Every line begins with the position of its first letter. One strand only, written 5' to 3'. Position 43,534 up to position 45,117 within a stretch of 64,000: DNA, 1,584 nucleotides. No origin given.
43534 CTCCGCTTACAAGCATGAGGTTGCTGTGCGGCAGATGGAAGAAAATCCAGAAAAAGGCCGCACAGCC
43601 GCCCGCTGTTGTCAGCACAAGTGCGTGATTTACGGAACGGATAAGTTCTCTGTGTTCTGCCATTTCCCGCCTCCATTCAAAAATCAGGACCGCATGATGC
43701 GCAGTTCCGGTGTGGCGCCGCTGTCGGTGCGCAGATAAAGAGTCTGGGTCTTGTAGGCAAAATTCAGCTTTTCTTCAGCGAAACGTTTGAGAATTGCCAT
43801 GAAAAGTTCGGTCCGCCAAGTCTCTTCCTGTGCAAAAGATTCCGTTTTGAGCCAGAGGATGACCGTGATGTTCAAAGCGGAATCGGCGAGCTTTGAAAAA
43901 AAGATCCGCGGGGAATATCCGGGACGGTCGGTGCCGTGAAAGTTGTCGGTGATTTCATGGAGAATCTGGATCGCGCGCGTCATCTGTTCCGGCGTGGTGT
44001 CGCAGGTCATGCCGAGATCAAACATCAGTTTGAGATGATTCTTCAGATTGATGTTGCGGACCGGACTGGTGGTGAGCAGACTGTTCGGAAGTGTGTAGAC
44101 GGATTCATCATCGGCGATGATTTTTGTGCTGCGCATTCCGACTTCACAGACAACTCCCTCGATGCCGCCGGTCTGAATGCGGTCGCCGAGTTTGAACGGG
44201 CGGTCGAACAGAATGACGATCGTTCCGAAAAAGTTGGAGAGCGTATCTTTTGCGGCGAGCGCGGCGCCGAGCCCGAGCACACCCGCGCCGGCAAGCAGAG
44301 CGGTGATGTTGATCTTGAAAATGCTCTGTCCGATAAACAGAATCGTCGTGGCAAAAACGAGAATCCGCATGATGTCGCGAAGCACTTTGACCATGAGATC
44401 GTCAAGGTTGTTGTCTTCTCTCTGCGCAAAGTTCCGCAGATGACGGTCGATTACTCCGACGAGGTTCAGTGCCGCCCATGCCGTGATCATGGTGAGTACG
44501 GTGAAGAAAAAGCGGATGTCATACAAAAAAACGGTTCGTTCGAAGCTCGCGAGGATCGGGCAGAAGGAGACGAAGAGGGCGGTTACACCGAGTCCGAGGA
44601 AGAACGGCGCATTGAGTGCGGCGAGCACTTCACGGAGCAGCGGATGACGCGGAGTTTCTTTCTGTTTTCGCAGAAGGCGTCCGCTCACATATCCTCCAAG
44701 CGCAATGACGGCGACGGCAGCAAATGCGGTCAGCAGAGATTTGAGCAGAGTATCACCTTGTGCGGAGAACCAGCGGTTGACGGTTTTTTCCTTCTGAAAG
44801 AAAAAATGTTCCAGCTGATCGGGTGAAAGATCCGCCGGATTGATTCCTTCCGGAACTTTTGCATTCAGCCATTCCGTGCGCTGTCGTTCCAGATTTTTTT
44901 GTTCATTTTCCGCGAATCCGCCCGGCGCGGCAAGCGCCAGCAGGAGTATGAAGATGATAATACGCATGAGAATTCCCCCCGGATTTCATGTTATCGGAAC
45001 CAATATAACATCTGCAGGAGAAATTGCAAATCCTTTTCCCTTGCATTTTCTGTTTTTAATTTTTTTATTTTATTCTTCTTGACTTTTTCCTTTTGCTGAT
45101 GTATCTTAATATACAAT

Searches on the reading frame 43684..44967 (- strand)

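Call 73: search_protein_families(library=pfam, proteins=[window:43684-44967:-], max_evalue=0.0001)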
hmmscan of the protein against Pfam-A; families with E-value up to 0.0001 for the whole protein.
window:43684-44967:- (427 aa): 2 families
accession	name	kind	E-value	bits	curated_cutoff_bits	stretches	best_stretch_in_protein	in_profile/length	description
PF00924.24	MS_channel_2nd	-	1.8e-19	70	20.2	1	241-307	1-67/68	Mechanosensitive ion channel, beta-domain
PF21082.3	MS_channel_3rd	-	1.6e-06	28.8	21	1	316-403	3-88/88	Mechanosensitive ion channel MscS, C-terminal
